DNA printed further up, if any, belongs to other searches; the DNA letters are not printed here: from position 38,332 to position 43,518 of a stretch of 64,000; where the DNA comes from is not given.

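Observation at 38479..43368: Single-chain Mrr-nuclease / SF2 helicase / N6A-methyltransferase (Type ISP-like) restriction-modification enzyme in an AT-rich, IS1-flanked island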

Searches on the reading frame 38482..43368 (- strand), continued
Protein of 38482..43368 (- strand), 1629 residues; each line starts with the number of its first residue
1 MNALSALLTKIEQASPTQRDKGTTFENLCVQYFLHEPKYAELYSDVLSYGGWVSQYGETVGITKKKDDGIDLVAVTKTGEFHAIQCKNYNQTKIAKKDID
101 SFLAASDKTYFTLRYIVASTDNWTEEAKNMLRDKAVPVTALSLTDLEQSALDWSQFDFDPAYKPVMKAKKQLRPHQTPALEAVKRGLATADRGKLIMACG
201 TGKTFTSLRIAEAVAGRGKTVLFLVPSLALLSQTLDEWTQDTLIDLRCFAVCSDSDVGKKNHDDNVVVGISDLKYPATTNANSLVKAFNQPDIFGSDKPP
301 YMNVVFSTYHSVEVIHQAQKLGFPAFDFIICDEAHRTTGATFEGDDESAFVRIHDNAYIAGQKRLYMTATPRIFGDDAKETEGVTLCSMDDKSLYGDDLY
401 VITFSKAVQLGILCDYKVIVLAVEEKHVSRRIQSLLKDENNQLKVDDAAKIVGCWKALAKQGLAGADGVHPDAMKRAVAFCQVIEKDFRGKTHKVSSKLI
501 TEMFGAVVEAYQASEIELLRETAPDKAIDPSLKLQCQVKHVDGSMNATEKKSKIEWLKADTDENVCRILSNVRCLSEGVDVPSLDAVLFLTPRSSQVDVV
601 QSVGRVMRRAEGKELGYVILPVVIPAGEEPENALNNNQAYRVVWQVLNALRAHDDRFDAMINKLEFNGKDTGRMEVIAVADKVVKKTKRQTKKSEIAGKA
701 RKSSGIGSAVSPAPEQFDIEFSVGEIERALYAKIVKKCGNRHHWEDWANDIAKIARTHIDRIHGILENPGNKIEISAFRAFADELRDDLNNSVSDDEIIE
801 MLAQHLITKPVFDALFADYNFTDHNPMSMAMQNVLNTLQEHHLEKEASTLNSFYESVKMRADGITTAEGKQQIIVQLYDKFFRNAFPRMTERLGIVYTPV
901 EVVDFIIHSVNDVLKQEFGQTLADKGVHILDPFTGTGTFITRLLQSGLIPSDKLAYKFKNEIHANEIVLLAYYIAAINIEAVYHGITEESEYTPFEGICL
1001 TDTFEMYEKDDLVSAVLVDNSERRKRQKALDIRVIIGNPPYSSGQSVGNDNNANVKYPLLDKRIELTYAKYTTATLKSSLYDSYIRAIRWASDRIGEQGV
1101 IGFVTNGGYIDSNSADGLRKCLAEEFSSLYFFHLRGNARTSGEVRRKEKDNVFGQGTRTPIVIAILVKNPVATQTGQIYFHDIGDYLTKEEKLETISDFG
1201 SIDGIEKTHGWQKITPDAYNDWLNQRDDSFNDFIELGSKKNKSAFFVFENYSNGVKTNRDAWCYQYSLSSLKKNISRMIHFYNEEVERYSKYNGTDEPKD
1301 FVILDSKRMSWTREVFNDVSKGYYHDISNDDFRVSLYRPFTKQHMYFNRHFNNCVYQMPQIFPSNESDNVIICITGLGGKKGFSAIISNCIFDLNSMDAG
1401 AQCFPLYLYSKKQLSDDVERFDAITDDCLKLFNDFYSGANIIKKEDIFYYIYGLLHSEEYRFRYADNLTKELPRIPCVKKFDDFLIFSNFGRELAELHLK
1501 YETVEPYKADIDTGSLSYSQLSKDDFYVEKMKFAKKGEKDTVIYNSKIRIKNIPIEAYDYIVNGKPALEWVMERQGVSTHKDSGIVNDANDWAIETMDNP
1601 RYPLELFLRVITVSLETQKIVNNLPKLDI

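Call 5: search_solved_structures(query=window:38482-43368:-, show_alignments=1)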
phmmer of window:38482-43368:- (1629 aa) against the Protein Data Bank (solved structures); distinct sequences matched with E-value up to 0.001: 5.
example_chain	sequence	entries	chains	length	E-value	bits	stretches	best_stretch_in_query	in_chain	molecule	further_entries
4xqk_A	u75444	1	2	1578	0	1259.1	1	14-1629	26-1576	LlaBIII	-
5ffj_A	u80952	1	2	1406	0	1216.1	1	165-1629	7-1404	Endonuclease and methylase LlaGI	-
7lo5_A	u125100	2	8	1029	5.9e-148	497.7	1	781-1625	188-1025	Site-specific DNA-methyltransferase (adenine-specific)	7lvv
6p66_A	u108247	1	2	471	0.00038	21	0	567-616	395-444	DNA repair protein RAD25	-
2fwr_A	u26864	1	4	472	0.00038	21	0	567-616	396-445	DNA repair protein RAD25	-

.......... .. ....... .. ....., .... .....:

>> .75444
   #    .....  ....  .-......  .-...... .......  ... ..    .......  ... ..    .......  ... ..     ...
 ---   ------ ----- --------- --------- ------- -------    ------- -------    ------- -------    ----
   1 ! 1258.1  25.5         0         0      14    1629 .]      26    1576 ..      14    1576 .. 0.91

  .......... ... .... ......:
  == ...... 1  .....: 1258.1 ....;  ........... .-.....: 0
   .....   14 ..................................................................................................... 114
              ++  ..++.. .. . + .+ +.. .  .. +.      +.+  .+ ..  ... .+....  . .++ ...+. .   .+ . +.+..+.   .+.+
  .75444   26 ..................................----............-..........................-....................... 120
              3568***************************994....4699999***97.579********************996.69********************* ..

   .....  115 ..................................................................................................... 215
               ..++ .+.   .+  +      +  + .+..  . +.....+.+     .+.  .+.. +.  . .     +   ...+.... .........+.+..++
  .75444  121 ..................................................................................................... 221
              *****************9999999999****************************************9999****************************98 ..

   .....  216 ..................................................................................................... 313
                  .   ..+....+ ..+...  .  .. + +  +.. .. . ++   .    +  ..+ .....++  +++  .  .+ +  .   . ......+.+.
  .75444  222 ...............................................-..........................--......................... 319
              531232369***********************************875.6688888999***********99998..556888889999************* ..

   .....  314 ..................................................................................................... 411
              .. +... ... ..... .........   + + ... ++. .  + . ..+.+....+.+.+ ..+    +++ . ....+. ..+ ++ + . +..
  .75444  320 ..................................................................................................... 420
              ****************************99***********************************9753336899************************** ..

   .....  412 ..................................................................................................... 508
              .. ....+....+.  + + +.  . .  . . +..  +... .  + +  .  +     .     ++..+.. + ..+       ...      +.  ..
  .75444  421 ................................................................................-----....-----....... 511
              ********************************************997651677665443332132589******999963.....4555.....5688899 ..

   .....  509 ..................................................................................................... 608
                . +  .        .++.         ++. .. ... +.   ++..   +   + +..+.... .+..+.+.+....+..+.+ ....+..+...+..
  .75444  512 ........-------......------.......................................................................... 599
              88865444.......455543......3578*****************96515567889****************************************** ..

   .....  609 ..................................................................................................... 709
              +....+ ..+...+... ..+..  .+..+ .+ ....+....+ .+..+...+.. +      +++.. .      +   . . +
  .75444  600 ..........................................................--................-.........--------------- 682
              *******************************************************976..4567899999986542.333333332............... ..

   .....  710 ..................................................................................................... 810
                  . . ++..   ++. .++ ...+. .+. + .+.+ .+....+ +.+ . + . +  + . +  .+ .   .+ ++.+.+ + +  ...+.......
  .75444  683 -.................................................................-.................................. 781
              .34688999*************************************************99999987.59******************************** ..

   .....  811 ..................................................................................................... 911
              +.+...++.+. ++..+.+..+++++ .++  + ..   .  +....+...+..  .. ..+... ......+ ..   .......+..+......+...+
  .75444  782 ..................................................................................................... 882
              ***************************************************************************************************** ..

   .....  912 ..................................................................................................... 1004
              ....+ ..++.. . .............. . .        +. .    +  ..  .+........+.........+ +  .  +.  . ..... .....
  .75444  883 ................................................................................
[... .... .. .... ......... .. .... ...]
